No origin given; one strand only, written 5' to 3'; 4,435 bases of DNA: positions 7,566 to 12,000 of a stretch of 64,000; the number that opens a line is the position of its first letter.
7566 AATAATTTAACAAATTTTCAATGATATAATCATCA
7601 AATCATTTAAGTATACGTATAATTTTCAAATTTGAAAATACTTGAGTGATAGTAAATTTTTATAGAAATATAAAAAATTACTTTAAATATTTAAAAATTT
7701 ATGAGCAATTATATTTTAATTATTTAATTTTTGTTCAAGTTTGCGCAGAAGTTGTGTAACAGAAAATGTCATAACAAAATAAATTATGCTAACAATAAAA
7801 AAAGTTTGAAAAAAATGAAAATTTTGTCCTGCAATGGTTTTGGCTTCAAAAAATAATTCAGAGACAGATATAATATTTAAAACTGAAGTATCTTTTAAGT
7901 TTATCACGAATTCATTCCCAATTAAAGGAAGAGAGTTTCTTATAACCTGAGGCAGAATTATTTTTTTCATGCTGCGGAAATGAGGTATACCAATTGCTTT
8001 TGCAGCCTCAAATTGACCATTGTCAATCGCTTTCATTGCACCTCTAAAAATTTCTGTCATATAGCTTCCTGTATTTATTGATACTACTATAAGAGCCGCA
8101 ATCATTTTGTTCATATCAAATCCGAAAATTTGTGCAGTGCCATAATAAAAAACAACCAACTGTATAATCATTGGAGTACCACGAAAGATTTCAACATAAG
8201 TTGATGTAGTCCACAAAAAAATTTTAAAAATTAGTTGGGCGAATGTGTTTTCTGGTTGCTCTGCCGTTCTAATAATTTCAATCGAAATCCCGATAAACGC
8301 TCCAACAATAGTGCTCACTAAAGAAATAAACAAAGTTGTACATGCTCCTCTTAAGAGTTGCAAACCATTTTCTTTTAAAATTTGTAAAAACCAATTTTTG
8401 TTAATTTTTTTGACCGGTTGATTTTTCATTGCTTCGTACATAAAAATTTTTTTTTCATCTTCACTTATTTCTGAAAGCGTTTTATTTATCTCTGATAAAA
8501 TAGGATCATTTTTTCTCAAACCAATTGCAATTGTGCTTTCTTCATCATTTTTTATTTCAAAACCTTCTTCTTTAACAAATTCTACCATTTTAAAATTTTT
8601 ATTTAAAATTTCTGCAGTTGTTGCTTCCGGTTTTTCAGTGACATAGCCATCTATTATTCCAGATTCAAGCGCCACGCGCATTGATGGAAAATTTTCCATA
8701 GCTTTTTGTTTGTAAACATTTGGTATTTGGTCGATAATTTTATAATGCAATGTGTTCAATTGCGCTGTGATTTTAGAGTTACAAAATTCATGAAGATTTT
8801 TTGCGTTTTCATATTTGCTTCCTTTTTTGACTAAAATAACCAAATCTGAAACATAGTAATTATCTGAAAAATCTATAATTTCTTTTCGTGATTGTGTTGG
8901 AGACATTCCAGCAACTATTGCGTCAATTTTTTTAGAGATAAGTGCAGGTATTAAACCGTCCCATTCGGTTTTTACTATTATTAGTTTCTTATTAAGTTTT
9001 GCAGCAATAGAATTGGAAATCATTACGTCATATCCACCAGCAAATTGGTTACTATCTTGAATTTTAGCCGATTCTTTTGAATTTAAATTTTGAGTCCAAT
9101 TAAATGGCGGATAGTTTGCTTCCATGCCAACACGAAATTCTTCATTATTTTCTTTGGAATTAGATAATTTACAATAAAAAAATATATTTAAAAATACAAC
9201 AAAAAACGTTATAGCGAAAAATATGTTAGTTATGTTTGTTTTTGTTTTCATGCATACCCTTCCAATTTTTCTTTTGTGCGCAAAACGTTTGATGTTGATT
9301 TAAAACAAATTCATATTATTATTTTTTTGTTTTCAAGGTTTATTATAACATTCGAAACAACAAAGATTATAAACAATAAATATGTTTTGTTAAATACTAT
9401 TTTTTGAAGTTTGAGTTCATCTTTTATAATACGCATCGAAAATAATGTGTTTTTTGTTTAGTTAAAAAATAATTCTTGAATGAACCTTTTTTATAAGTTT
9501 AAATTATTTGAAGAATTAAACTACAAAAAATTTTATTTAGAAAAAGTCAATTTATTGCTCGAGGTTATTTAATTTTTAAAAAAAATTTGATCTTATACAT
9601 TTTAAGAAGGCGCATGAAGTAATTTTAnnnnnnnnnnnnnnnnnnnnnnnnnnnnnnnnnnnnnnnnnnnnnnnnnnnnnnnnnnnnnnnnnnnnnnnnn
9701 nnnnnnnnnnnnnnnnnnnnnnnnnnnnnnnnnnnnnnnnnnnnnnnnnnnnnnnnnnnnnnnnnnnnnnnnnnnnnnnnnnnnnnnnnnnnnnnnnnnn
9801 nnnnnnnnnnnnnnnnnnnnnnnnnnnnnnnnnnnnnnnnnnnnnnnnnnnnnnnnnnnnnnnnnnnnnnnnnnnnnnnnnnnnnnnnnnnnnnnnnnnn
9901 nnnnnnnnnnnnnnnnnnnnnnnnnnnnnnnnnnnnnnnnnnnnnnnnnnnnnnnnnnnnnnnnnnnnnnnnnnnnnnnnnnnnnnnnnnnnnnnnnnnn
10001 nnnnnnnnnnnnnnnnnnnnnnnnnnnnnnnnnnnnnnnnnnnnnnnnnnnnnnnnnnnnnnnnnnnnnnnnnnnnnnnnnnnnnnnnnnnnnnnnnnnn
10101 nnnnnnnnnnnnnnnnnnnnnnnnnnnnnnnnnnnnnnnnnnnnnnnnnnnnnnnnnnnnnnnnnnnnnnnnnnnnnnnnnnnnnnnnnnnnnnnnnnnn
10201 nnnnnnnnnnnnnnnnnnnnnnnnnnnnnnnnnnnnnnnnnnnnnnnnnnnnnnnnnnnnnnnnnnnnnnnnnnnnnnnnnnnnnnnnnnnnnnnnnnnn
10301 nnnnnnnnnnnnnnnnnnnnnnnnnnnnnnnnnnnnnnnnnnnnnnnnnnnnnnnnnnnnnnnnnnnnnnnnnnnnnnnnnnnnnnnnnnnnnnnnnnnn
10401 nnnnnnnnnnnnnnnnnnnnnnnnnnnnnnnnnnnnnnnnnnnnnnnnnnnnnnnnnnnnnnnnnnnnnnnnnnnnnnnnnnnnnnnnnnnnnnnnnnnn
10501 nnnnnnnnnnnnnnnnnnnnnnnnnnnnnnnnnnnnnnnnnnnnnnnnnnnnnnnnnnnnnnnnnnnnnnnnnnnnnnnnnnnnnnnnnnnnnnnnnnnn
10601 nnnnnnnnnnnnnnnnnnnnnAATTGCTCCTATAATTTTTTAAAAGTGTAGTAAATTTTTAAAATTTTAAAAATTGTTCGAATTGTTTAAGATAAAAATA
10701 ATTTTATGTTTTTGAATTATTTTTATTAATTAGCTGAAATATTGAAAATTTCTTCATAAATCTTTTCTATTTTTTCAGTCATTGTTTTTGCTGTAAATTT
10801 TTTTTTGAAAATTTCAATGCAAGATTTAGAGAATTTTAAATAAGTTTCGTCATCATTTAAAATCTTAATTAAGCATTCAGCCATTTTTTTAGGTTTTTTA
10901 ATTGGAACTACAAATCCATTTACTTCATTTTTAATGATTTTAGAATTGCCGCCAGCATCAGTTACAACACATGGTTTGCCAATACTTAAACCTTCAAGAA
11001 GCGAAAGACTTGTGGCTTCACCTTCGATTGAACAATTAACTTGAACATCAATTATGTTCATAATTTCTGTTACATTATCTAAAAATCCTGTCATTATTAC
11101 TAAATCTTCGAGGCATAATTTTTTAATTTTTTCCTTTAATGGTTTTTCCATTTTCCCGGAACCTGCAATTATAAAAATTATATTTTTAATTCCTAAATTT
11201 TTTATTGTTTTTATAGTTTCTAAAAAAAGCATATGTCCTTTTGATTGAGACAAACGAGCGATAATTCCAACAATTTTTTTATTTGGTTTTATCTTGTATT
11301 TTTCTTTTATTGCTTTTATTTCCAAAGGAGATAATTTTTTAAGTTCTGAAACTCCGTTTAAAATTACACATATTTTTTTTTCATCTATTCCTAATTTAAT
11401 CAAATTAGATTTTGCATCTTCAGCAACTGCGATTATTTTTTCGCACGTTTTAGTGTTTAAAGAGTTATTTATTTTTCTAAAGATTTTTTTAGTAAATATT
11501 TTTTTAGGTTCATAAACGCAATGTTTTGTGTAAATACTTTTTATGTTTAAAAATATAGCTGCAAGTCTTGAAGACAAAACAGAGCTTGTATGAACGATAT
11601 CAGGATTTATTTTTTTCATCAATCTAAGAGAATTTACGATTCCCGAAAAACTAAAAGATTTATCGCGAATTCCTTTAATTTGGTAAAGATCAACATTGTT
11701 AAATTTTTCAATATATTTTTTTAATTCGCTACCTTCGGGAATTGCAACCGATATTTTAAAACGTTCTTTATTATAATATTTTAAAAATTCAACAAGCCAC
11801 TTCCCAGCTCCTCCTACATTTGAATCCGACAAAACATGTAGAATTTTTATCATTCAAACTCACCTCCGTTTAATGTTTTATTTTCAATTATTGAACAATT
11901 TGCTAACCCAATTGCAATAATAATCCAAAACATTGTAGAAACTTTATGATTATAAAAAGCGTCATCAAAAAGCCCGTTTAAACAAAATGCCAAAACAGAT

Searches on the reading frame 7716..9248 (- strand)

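Call 61: search_protein_families(library=pfam, proteins=[window:7716-9248:-], max_evalue=0.00001)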
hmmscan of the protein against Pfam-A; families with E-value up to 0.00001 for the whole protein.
window:7716-9248:- (510 aa): 3 families
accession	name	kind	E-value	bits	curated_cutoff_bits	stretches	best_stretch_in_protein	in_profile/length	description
PF00497.25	SBP_bac_3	-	1.3e-25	90.2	26.4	1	39-266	2-121/132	Bacterial extracellular solute-binding proteins, family 3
PF00528.27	BPD_transp_1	-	1.3e-19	71.1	26.4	1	346-508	18-182/184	Binding-protein-dependent transport system inner membrane component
PF10613.14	Lig_chan-Glu_bd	-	7.9e-10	39.3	30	1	93-142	64-113/115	Ligated ion channel L-glutamate- and glycine-binding site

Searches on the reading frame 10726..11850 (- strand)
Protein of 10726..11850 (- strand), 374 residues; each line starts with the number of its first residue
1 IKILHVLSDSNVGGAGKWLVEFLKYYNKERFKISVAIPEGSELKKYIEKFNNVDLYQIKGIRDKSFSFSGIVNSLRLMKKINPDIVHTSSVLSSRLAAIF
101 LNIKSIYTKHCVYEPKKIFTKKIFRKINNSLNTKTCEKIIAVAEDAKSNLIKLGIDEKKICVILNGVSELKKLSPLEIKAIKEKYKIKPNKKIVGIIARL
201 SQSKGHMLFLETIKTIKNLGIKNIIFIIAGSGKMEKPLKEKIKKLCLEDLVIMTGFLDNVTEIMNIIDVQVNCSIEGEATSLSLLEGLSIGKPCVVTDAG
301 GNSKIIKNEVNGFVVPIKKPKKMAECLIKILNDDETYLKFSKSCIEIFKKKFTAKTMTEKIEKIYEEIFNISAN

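Call 61: search_protein_families(library=pfam, proteins=[window:10726-11850:-], max_evalue=0.00001)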
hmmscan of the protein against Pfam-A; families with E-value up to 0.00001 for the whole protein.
window:10726-11850:- (374 aa): 3 families
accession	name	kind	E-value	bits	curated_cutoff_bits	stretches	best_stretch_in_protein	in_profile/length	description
PF00534.26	Glycos_transf_1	-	2.4e-33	115.5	26.4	1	179-342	3-167/172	Glycosyl transferases group 1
PF13692.12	Glyco_trans_1_4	-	1e-26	94.4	27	1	192-333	2-142/142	Glycosyl transferases group 1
PF13439.12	Glyco_transf_4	-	2.6e-20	73.6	28.5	1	12-167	1-166/170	Glycosyltransferase Family 4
